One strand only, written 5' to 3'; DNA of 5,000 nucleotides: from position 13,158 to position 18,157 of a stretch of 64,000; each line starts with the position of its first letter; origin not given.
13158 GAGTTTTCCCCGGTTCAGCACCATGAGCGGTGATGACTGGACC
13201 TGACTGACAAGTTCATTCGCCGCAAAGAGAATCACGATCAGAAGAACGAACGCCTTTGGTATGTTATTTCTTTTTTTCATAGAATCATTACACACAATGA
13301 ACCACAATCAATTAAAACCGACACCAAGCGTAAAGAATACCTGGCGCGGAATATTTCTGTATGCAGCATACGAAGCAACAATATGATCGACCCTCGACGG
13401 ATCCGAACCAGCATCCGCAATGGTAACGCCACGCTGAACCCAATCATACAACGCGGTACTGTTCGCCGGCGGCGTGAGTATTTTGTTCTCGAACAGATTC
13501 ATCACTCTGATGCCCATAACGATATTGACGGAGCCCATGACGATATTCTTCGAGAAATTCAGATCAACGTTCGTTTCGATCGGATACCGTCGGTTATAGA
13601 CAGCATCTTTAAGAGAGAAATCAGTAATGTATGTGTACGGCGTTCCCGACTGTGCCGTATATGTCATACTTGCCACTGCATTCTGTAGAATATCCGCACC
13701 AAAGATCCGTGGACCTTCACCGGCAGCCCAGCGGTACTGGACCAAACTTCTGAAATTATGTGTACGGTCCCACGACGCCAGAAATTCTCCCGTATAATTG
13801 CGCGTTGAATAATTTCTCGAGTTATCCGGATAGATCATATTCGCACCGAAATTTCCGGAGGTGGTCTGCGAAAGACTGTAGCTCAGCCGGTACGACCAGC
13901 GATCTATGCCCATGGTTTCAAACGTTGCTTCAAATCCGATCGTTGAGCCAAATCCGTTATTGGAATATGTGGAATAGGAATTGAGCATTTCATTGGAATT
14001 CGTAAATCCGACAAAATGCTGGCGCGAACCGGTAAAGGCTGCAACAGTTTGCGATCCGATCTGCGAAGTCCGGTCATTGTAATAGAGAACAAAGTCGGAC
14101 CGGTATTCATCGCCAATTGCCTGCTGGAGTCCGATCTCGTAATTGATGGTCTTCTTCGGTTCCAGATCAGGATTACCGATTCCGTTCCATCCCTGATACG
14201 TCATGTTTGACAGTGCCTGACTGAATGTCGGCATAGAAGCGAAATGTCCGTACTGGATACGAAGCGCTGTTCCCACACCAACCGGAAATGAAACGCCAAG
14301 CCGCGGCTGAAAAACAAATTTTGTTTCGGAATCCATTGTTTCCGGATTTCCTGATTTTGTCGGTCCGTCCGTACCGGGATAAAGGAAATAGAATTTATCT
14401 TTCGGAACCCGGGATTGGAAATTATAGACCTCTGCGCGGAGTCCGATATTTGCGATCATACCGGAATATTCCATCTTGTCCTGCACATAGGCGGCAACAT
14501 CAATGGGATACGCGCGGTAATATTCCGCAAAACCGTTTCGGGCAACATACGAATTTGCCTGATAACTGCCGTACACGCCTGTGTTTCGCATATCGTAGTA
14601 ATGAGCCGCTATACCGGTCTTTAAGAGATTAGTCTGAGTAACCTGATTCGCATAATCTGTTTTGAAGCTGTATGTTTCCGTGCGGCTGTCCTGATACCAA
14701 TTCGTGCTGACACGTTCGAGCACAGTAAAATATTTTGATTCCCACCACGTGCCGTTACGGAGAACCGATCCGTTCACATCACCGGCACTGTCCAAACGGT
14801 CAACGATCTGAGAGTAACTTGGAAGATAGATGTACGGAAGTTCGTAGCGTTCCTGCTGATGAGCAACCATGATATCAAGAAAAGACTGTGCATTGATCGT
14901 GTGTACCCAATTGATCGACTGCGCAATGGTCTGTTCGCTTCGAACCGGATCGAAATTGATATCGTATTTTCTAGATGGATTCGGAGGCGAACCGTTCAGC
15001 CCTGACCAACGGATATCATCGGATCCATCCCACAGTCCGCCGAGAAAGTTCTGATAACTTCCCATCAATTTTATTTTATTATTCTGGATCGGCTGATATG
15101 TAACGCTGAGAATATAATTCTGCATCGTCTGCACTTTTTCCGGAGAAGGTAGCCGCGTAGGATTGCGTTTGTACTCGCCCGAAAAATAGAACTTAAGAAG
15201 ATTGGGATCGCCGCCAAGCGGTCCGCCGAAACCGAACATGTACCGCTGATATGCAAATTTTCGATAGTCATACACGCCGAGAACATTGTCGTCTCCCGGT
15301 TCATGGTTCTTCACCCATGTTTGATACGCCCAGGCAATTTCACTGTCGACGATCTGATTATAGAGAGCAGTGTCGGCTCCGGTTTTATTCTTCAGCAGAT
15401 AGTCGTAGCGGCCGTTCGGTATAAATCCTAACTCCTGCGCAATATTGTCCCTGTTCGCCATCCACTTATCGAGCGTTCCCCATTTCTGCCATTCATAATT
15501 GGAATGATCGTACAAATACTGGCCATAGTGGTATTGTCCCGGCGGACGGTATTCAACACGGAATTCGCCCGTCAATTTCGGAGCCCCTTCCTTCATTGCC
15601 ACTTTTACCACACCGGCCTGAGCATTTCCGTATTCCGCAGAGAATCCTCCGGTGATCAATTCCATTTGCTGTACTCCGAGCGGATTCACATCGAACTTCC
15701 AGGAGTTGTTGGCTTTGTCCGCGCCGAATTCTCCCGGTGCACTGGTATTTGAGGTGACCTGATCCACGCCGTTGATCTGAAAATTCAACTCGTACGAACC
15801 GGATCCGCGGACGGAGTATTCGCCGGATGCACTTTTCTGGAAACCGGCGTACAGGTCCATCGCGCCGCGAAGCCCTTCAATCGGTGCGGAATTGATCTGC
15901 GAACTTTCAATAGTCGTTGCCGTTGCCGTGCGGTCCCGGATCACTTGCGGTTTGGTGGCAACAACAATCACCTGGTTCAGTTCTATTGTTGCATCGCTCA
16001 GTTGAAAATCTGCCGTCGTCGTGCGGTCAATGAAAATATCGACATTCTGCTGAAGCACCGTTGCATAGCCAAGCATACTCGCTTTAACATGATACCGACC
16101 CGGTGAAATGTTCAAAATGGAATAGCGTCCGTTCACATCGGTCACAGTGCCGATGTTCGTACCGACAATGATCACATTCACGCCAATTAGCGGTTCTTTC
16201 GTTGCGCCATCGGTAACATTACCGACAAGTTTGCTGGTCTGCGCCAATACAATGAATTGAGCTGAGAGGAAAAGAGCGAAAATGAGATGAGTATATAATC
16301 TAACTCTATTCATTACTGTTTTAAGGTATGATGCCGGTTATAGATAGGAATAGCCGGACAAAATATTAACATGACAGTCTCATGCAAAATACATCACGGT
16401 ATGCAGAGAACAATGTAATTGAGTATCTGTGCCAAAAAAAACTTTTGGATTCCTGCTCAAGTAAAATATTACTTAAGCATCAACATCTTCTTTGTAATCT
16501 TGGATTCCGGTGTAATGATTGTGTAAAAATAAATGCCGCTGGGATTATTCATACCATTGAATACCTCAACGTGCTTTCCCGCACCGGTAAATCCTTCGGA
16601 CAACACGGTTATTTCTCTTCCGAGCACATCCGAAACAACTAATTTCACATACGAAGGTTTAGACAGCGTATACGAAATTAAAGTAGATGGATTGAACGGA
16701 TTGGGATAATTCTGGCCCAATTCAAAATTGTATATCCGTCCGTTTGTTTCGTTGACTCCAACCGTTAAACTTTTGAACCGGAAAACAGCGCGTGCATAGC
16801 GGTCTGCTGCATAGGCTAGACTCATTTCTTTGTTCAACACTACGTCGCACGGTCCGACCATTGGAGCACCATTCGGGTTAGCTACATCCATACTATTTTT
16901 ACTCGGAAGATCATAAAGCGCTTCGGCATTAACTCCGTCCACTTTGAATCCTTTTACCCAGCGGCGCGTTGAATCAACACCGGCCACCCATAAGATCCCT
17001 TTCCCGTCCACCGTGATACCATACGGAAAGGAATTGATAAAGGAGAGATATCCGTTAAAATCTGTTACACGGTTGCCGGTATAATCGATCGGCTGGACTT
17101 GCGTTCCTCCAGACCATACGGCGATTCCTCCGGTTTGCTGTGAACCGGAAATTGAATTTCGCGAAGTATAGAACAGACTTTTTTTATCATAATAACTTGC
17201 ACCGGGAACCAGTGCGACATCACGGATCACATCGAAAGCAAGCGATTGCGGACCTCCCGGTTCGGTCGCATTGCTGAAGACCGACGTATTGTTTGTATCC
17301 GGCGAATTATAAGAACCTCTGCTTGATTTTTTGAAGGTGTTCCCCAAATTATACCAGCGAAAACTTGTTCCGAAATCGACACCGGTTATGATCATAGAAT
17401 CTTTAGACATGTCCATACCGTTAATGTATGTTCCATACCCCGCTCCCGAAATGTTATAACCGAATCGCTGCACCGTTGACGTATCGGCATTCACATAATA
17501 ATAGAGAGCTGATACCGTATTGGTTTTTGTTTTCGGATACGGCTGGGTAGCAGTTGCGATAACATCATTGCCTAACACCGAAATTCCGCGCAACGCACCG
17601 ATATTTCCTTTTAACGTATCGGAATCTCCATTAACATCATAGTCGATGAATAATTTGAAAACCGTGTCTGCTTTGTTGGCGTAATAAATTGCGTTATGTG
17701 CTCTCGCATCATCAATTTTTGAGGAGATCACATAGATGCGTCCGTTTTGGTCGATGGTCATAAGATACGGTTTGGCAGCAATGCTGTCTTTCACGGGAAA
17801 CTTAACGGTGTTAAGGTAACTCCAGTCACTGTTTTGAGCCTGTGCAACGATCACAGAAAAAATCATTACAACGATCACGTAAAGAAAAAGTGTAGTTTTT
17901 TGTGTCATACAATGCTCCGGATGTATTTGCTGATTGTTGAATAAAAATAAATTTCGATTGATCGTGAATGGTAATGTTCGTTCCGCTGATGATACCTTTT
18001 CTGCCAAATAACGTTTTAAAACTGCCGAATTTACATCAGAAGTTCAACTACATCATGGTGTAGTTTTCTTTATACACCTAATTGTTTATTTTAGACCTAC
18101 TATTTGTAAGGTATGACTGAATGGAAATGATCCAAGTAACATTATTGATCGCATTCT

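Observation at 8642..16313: SusD-less TonB-receptor module: TBDR + CTD-bearing 689-aa protein + PorV-like barrel + two small barrels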

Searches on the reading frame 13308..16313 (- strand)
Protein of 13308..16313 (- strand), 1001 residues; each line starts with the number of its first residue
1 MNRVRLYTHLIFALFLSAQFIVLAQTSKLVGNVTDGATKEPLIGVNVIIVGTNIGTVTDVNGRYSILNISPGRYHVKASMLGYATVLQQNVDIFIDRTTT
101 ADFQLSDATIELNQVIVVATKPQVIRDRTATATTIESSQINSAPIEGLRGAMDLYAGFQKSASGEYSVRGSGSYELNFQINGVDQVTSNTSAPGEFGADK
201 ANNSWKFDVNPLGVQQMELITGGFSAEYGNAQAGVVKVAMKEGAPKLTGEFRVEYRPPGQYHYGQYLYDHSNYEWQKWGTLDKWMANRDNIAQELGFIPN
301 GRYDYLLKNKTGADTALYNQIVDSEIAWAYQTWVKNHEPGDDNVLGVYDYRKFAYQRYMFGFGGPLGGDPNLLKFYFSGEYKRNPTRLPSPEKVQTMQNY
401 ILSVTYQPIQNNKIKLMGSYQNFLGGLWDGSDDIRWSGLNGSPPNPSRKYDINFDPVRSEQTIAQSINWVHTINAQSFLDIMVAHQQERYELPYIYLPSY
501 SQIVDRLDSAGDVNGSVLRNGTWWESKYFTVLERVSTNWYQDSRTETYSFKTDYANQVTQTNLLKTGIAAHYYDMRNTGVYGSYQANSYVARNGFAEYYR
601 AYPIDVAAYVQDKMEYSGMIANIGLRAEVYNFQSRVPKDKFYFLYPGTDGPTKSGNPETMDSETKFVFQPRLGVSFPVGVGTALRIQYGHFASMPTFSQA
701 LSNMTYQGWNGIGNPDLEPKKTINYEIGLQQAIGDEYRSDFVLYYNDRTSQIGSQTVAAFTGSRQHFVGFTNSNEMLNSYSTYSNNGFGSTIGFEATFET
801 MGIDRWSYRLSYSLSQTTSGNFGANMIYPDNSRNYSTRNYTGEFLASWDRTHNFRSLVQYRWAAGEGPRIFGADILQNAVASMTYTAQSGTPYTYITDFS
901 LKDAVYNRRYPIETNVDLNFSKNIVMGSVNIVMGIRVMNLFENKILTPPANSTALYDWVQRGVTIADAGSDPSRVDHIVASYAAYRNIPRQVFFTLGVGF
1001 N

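Call 4: search_protein_families(library=pfam, proteins=[window:13308-16313:-], max_evalue=0.01)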
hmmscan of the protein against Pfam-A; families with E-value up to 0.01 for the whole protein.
window:13308-16313:- (1001 aa): 5 families
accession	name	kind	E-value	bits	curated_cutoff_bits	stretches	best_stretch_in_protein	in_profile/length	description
PF13715.12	CarbopepD_reg_2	-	1.1e-20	73.9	32.2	1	31-117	3-88/88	CarboxypepD_reg-like domain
PF13620.12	CarboxypepD_reg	-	2e-16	60.5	32.3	1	29-106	2-82/82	Carboxypeptidase regulatory-like domain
PF14905.12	OMP_b-brl_3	-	7.3e-12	45.5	27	1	540-858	49-330/408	Outer membrane protein beta-barrel family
PF07715.20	Plug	-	1.7e-07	32.2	23.9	1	126-235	3-106/107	TonB-dependent Receptor Plug Domain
PF17210.9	SdrD_B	-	0.0098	16.5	29.7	0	42-83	24-70/112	SdrD B-like domain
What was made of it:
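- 13308..16313 (-): TonB-dependent receptor, 1001 aa: signal peptide, CarboxypepD_reg-like N-terminal domain (res 29-117), TonB-box-like '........' (res ~113-120), Plug (126-235), large barrel. Pfam, call 4.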

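Call 5: search_protein_families(library=ncbifam, proteins=[window:13308-16313:-], max_evalue=0.1)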
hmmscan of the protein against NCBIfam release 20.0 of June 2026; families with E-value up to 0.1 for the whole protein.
window:13308-16313:- (1001 aa): 3 families
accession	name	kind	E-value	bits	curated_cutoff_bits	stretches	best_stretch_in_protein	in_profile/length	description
TIGR04056.1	OMP_RagA_SusC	subfamily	8.6e-18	64.1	368.25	1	28-257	2-217/981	SusC/RagA family TonB-linked outer membrane protein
NF052345.1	S_layer_anammox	exception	7.6e-11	40.1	1400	1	26-174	1312-1463/1596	Kustd1514 family S-layer glycoprotein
NF010010.0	PRK13483.1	equivalog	7.5e-09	34.1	927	2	707-907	445-632/660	ligand-gated channel protein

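Call 37: search_solved_structures(query=window:13308-16313:-, max_evalue=0.01)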
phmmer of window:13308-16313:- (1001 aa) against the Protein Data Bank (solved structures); distinct sequences matched with E-value up to 0.01: 3.
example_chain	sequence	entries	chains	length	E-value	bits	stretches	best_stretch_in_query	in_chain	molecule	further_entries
4wi0_B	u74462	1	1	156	0.0011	20.4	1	38-99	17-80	Cellulosomal scaffoldin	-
4u3s_B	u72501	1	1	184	0.0015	20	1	38-99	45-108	Cellulosomal scaffoldin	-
9hfj_A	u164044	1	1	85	0.0017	19.7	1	28-86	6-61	SusC homolog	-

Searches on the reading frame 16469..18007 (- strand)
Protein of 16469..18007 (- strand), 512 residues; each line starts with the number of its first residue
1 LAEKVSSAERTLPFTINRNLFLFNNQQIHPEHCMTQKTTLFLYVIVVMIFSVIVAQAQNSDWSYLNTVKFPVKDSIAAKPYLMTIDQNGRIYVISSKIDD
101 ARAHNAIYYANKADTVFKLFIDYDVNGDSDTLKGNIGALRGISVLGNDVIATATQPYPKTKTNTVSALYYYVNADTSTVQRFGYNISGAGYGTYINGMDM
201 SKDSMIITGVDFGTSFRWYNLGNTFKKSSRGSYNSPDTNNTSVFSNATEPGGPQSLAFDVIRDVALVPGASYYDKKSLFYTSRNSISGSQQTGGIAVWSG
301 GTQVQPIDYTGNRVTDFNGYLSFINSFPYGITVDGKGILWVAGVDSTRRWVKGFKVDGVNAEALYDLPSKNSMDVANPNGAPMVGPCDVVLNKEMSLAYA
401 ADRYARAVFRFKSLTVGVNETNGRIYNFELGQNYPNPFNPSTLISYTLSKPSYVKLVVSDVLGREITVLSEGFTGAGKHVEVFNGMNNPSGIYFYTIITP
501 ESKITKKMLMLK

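Call 4: search_protein_families(library=pfam, proteins=[window:16469-18007:-], max_evalue=0.01)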
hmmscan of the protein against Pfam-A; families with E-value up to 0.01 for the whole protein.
window:16469-18007:- (512 aa): 1 family
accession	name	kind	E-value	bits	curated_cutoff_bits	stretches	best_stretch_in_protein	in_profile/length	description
PF18962.6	Por_Secre_tail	-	7.3e-06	26.6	27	1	434-509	2-74/75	Secretion system C-terminal sorting domain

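Call 5: search_protein_families(library=ncbifam, proteins=[window:16469-18007:-], max_evalue=0.1)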
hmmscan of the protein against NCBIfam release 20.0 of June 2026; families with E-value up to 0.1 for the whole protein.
window:16469-18007:- (512 aa): 3 families
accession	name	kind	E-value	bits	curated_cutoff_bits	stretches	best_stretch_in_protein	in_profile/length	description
TIGR04183.1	Por_Secre_tail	domain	2e-09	37.3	23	1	434-508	2-69/72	T9SS type A sorting domain-containing protein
NF052323.1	T9SSA_dep_M6i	equivalog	3.8e-06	25.1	600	1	422-499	949-1026/1043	T9SS-dependent M6-like inactivated metalloprotease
NF038113.1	T9SSA_dep_M36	equivalog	0.00015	20.1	885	1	431-510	793-868/869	T9SS-dependent M36 family metallopeptidase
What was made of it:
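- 16469..18007 (-): Upstream co-directional gene: secreted protein with a bona fide T9SS type A CTD, N-terminal part unannotated. Often part of the locus. Por_Secre_tail TIGR04183, 37 bits (cutoff 23), call 5.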
